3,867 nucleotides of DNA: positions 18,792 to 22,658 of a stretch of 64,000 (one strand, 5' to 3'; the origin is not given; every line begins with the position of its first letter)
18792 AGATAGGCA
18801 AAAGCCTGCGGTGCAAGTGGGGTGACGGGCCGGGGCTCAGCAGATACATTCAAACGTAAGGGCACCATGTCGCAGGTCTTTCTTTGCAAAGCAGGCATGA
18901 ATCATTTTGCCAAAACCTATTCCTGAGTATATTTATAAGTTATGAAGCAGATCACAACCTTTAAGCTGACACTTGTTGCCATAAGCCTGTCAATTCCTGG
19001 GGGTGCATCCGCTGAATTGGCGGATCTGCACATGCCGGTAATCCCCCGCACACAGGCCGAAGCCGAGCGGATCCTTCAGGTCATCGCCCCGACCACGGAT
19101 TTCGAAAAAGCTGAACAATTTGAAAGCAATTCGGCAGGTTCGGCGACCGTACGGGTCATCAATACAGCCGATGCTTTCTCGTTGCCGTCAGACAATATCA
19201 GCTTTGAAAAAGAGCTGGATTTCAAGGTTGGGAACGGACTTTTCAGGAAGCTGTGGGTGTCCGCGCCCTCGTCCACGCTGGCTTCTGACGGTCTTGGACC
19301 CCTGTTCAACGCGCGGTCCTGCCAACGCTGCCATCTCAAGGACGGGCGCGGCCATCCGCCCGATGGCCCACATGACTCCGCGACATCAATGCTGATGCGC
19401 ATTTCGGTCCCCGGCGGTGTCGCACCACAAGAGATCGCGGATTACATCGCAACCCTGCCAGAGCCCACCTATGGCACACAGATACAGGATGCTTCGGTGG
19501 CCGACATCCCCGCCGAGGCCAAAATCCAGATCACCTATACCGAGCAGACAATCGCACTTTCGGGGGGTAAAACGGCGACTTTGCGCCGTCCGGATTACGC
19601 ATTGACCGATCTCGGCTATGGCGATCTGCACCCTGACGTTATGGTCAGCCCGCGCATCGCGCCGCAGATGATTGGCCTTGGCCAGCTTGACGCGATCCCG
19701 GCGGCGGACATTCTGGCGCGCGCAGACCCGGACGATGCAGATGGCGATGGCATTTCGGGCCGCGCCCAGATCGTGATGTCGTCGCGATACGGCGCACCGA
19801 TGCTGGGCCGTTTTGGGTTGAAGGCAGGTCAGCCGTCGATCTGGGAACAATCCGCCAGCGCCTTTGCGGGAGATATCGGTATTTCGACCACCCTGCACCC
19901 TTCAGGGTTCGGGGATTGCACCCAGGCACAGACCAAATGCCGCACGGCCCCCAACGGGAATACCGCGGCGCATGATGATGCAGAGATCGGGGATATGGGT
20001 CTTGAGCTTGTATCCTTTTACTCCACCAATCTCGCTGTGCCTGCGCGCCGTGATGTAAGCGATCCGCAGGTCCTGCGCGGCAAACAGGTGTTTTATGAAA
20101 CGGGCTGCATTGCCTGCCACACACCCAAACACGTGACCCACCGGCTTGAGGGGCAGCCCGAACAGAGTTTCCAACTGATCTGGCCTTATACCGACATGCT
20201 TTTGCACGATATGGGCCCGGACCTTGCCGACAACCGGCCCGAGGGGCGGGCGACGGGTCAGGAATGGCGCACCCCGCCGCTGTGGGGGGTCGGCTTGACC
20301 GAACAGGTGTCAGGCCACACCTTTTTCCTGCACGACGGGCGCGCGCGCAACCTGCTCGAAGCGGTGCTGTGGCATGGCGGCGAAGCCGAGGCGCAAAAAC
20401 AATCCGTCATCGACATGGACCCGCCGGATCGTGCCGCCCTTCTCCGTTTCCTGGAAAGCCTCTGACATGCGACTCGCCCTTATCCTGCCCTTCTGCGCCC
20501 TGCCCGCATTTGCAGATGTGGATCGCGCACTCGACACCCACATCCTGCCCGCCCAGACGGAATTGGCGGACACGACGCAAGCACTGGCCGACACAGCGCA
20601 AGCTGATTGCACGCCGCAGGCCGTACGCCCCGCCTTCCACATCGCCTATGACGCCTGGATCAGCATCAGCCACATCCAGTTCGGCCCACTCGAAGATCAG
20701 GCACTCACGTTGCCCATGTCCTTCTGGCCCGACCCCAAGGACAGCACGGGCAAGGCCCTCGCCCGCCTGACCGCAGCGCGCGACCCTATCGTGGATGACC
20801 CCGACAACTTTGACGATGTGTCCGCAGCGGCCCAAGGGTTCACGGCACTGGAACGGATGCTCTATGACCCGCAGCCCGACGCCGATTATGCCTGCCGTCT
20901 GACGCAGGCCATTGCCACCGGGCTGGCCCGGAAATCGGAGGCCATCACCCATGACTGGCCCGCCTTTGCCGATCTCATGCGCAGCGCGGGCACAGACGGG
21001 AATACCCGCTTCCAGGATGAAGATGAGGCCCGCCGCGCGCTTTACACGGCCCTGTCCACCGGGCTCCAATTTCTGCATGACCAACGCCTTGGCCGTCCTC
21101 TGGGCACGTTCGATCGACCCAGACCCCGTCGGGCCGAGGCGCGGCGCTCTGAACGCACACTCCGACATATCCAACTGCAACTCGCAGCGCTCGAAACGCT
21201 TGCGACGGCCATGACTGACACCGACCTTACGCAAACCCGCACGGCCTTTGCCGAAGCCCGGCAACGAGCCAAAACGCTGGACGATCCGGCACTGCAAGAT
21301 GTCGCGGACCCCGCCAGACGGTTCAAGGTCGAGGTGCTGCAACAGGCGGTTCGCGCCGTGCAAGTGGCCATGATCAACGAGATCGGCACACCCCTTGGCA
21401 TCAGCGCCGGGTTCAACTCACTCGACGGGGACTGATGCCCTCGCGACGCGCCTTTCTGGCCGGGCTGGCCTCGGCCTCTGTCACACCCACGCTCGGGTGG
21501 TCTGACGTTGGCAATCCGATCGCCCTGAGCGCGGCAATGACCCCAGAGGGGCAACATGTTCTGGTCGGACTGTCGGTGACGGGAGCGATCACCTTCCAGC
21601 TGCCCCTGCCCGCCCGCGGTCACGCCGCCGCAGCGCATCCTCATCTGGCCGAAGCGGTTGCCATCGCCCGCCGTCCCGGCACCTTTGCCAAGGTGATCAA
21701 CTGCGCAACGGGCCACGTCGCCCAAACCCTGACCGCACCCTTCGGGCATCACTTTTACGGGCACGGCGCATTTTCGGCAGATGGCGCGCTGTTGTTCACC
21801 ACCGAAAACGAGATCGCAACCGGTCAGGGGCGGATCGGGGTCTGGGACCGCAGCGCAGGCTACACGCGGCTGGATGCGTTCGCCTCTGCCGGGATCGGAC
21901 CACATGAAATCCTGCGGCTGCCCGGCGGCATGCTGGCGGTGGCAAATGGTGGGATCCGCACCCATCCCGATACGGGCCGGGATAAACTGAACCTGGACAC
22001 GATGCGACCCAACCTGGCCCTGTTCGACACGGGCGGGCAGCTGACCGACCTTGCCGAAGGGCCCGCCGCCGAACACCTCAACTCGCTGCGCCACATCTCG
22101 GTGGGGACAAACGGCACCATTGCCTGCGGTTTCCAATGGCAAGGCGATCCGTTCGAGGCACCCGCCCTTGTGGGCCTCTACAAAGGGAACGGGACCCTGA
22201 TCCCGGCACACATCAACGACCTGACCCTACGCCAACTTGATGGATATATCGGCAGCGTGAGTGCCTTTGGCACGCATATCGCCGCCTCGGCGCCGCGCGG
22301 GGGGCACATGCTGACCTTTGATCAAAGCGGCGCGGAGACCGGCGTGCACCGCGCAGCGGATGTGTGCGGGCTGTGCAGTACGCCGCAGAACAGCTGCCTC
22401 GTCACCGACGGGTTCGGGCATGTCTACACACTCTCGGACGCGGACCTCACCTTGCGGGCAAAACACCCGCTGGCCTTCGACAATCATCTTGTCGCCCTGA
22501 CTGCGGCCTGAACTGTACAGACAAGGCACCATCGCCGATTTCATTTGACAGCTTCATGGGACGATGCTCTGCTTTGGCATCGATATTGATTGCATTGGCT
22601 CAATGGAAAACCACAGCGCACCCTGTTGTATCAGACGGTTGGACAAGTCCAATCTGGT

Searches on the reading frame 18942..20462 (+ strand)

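Call 72: search_protein_families(library=pfam, proteins=[window:18942-20462:+], max_evalue=0.00001)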
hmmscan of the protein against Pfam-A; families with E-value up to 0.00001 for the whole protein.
window:18942-20462:+ (507 aa): 1 family
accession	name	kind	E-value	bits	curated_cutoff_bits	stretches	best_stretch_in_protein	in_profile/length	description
PF06537.16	DHOR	-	2.2e-87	294.1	22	1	64-507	7-499/499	Di-haem oxidoreductase, putative peroxidase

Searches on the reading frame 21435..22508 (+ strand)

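Call 73: search_protein_families(library=pfam, proteins=[window:21435-22508:+], max_evalue=0.00001)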
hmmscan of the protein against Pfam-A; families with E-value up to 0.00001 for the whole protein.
window:21435-22508:+ (358 aa): 1 family
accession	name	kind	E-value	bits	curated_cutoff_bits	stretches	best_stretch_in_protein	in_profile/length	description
PF07433.17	DUF1513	-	2e-102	342.8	27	1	57-354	2-303/304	Protein of unknown function (DUF1513)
